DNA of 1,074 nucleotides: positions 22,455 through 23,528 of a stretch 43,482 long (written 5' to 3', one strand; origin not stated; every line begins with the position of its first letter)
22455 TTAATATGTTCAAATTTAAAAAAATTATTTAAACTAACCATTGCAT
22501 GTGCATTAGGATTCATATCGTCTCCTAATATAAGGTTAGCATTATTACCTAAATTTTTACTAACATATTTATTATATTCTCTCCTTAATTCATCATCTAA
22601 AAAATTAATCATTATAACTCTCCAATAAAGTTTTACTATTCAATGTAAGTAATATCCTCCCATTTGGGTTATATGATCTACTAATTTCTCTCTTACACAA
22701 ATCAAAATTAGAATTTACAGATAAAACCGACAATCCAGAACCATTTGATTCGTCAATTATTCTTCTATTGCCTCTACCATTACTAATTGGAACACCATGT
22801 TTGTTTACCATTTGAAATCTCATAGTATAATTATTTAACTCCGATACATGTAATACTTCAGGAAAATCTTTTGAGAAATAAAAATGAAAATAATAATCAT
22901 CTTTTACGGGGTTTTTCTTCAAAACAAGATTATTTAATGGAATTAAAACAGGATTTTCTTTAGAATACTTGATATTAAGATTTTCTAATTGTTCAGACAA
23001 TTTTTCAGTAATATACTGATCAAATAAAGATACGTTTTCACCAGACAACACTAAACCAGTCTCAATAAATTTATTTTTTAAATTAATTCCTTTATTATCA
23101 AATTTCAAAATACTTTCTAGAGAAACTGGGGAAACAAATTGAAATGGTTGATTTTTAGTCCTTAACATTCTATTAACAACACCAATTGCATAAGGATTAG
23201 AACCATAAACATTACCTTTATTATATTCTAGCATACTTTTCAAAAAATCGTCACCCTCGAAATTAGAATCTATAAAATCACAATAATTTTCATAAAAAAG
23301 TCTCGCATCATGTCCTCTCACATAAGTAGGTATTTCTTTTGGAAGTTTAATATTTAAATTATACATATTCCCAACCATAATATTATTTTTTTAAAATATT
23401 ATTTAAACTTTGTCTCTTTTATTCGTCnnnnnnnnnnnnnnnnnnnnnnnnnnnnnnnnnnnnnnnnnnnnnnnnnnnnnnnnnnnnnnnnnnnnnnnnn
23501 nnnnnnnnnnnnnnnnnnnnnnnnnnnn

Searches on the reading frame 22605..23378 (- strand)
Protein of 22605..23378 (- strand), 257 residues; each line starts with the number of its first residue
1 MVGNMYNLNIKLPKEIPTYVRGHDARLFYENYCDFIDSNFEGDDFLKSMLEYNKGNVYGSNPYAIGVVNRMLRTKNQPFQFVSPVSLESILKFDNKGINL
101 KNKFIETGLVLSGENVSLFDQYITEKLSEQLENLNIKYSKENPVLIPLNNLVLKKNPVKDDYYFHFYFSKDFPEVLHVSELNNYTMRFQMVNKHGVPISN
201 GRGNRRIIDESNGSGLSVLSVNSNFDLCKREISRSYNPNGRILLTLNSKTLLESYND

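Call 3: search_protein_families(library=pfam, proteins=[window:22605-23378:-], max_evalue=1)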
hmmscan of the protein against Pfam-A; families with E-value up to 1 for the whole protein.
window:22605-23378:- (257 aa): 0 families

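Call 4: search_protein_families(library=ncbifam, proteins=[window:22605-23378:-], max_evalue=1)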
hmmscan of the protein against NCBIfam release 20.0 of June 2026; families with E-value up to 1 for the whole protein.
window:22605-23378:- (257 aa): 0 families

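Call 9: search_protein_families(library=padloc, proteins=[window:22605-23378:-], max_evalue=1)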
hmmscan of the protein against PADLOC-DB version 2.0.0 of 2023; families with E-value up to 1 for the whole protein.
window:22605-23378:- (257 aa): 0 families

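Call 10: search_protein_families(library=phrogs, proteins=[window:22605-23378:-], max_evalue=1)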
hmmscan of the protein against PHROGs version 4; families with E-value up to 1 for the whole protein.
window:22605-23378:- (257 aa): 1 family
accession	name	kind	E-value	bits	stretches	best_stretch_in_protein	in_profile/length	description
phrog_35409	-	unknown function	0.21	12.5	1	202-217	13-28/54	-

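Call 11: search_solved_structures(query=window:22605-23378:-, max_evalue=10)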
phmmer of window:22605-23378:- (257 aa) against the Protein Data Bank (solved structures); distinct sequences matched with E-value up to 10: 0.

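Call 13: find_homologous_proteins(query=window:22605-23378:-, max_evalue=0.01)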
Query window:22605-23378:- (257 aa): 1 proteins with E <= 0.01 among 386 candidates.
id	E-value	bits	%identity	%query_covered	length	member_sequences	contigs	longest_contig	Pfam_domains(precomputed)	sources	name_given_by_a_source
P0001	8.7e-163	558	100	98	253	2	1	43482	-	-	-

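Call 39: find_homologous_proteins(query=A3, max_evalue=0.01)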
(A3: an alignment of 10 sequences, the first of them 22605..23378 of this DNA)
Query A3 (10 sequences) (257 aa, profile of the alignment): 3 proteins with E <= 0.01 among 4190 candidates.
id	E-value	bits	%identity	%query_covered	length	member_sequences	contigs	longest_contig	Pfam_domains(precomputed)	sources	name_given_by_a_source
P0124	2.8e-70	254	22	63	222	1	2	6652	-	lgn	-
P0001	1.1e-69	253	100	98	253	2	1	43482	-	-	-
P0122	2.3e-69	251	26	50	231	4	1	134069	-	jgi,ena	-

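Call 40: search_solved_structures(query=A3, max_evalue=10)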
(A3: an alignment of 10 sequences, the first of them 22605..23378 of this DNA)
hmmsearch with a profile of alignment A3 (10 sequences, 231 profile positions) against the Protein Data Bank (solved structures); distinct sequences matched with E-value up to 10: 2.
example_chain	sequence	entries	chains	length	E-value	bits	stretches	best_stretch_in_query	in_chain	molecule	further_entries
6z1p_AS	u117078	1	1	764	0.14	14.9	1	70-142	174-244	mL104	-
3ghf_A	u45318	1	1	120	1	12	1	75-181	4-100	Septum site-determining protein minC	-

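Call 41: search_protein_families(library=pfam, alignment_id=A3, max_evalue=1)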
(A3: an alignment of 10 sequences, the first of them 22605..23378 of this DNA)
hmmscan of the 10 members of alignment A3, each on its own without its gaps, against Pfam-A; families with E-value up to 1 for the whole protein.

A. member 1, window:22605-23378:- (257 aa): 0 families

B. families by the number of members that match (of 10 scanned): 9 families
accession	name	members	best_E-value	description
PF22136.2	MpAgo_N-like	1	0.074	Bacterial argonaute protein N-terminal domain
PF10788.14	DUF2603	1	0.082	Protein of unknown function (DUF2603)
PF05879.18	RHD3_GTPase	1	0.088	Root hair defective 3 GTP-binding protein (RHD3) GTPase domain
PF21960.2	RCF1-5-like_lid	1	0.095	RCF1/5-like, AAA+ ATPase lid domain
PF02037.33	SAP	1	0.13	SAP domain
PF06848.17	Disaggr_repeat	1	0.13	Disaggregatase related repeat domain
PF09476.15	Pilus_CpaD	1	0.2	Pilus biogenesis CpaD protein (pilus_cpaD)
PF14056.11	DUF4250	1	0.22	Domain of unknown function (DUF4250)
PF13864.11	Enkurin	1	0.32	Calmodulin-binding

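Call 64: predict_structure(alignment_id=A5)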
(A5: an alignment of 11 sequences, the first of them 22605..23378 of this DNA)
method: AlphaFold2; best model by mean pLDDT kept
length: 257 residues; sequences in the alignment: 11
mean_pLDDT: 84.1   pTM: 0.83
mean pLDDT of the five models: 84.1, 83.6, 82.1, 81.5, 81.2
residues with pLDDT >= 90: 133; 70-90: 83; 50-70: 31; < 50: 10
segments of 3 or more residues with pLDDT < 50: 1-9
pLDDT, mean of each block of 10 residues (from residue 1): 43 71 92 96 92 92 93 89 83 71 91 73 88 92 93 80 81 84 90 91 93 82 92 84 82 60
secondary structure, 60 per line:
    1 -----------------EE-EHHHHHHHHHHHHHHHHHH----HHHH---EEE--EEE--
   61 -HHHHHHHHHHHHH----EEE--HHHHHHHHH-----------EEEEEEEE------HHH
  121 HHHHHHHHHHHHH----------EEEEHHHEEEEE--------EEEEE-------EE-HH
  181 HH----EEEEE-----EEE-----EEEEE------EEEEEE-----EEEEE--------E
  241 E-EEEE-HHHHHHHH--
elements in order: H22-39 H44-47 E51-53 E56-58 H62-74 E79-81 H84-92 E104-111 H118-133 E144-147 E151-155 E164-168 H179-182 E187-191 E197-199 E205-209 E216-221 E227-231 E243-246 H248-255

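Call 66: fold_search(model_id=the predicted structure, library=pdb)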
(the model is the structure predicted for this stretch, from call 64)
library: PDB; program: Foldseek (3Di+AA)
matches with E <= 10: 211; with E <= 0.001: 0
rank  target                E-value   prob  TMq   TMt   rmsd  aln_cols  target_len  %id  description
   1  3par                  8.9e-02  0.07  0.11  0.17  17.3       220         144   10  Surfactant Protein-A neck and carbohydrate recognition domain (NCRD) in the absence of ligand (released 2010-11-03)
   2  2hv2_D                3.4e-01  0.02  0.11  0.09  18.6       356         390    8  Crystal Structure of Conserved Protein of Unknown Function from Enterococcus faecalis V583 at 2.4 A Resolution, Probab (released 2006-08-29)
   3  7loo_B                9.0e-01  0.01  0.11  0.08  19.3       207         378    9  S-adenosyl methionine transferase cocrystallized with ATP (released 2021-09-15)
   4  7nhr_B                9.6e-01  0.01  0.08  0.05  25.0       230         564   12  Putative transmembrane protein Wzc K540M C1 (released 2021-08-25)
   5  8eob_B                1.2e+00  0.01  0.13  0.08  16.8       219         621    8  Cryo-EM structure of human HSP90B in the closed state (released 2023-01-25)
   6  5dof_D                1.2e+00  0.03  0.14  0.20  15.4       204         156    9  Crystal structure of Tetrahymena p19 (released 2015-11-25)
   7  4huh_B                1.2e+00  0.01  0.12  0.14  16.8       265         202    6  Structure of the bacteriophage T4 tail terminator protein, gp15 (C-terminal truncation mutant 1-261). (released 2013-02-27)
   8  6rkc_A                1.3e+00  0.01  0.11  0.08  20.2       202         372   10  Inter-dimeric interface controls function and stability of S-methionine adenosyltransferase from U. urealiticum (released 2019-09-25)
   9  5ugh_C                1.3e+00  0.01  0.09  0.07  19.8       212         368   10  Crystal structure of Mat2a bound to the allosteric inhibitor PF-02929366 (released 2017-05-17)
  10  4hvm_A                1.4e+00  0.02  0.10  0.07  14.5        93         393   15  Crystal structure of tallysomycin biosynthesis protein TlmII (released 2012-11-21)
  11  8jzg_C                1.4e+00  0.02  0.12  0.09  20.5       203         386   11  C. glutamicum S-adenosylmethionine synthase co-crystallized with Adenosine, triphosphate, and SAM (released 2023-10-25)
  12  2hv2_B                1.4e+00  0.01  0.12  0.09  19.4       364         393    8  Crystal Structure of Conserved Protein of Unknown Function from Enterococcus faecalis V583 at 2.4 A Resolution, Probab (released 2006-08-29)
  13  9exq_B                1.4e+00  0.01  0.08  0.05  25.7       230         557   11  Wzc-K540M-3YE-N711Y MgADP C1 (released 2025-04-23)
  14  9hvq_V                1.5e+00  0.02  0.09  0.08  14.9       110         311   10  Structure of the transcribing Pol II-DSIF-PAF-SPT6-RECQL5 complex (released 2025-07-16)
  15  8eoa_B                1.6e+00  0.01  0.11  0.06  17.8       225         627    8  Cryo-EM structure of human HSP90B-AIPL1 complex (released 2023-01-25)
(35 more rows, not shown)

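Call 68: fold_search(model_id=the predicted structure, library=viral)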
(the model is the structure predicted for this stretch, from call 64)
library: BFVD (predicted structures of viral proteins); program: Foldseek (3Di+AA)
matches with E <= 10: 290; with E <= 0.001: 0
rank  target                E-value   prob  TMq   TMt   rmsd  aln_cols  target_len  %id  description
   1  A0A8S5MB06            6.1e-02  0.28  0.26  0.13  10.0       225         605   12  Tail collar fiber protein [Siphoviridae sp. ctsDY37]
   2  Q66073                8.3e-02  0.06  0.15  0.14  17.8       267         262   10  Canine herpesvirus DNA for gene homolog of HSV1 UL17, EHV1 ORF 45 (Fragment) [Canid alphaherpesvirus 1]
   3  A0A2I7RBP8            1.2e-01  0.28  0.18  0.35   7.4        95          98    9  (no name in the UniProt tables at hand)
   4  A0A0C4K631            1.5e-01  0.33  0.34  0.18   8.2       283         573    9  (no name in the UniProt tables at hand)
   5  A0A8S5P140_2          1.5e-01  0.25  0.33  0.10   8.1       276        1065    8  Spore coat protein H kinase fold, TRANSFERASE [Myoviridae sp. ctrCp2]
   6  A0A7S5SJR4            2.5e-01  0.03  0.10  0.12  15.0       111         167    9  (no name in the UniProt tables at hand)
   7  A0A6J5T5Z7            4.1e-01  0.03  0.12  0.15  18.5       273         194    9  Uncharacterized protein [uncultured Caudovirales phage]
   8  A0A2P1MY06            4.9e-01  0.01  0.11  0.08  19.0       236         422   13  Uncharacterized protein [Staphylococcus phage phiSA_BS1]
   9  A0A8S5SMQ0            5.2e-01  0.03  0.14  0.13  15.9       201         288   12  Lysin [Siphoviridae sp. ct2KB1]
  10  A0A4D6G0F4            5.5e-01  0.01  0.09  0.06  16.5       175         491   12  Diverged coat protein [Pineapple mealybug wilt-associated virus 2]
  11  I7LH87                5.8e-01  0.04  0.12  0.14  11.1       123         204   11  RNA ligase, phage-associated [Yersinia phage phiR1-RT]
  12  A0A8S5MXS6            6.2e-01  0.10  0.31  0.17  15.2       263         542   10  Tail collar fiber protein [Myoviridae sp. ctRRy11]
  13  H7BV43                6.2e-01  0.06  0.20  0.15   7.9       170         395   10  (no name in the UniProt tables at hand)
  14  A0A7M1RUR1            6.6e-01  0.06  0.24  0.12  16.2       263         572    9  Tail fiber protein [uncultured phage cr55_1]
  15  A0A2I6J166            7.5e-01  0.01  0.11  0.11  19.8       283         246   10  SWPV1-097 [Vaccinia virus]
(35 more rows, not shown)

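Call 89: search_solved_structures(query=A7, max_evalue=10, show_alignments=3)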
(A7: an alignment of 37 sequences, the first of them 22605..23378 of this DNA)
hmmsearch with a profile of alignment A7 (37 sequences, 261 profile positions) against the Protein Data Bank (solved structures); distinct sequences matched with E-value up to 10: 0.
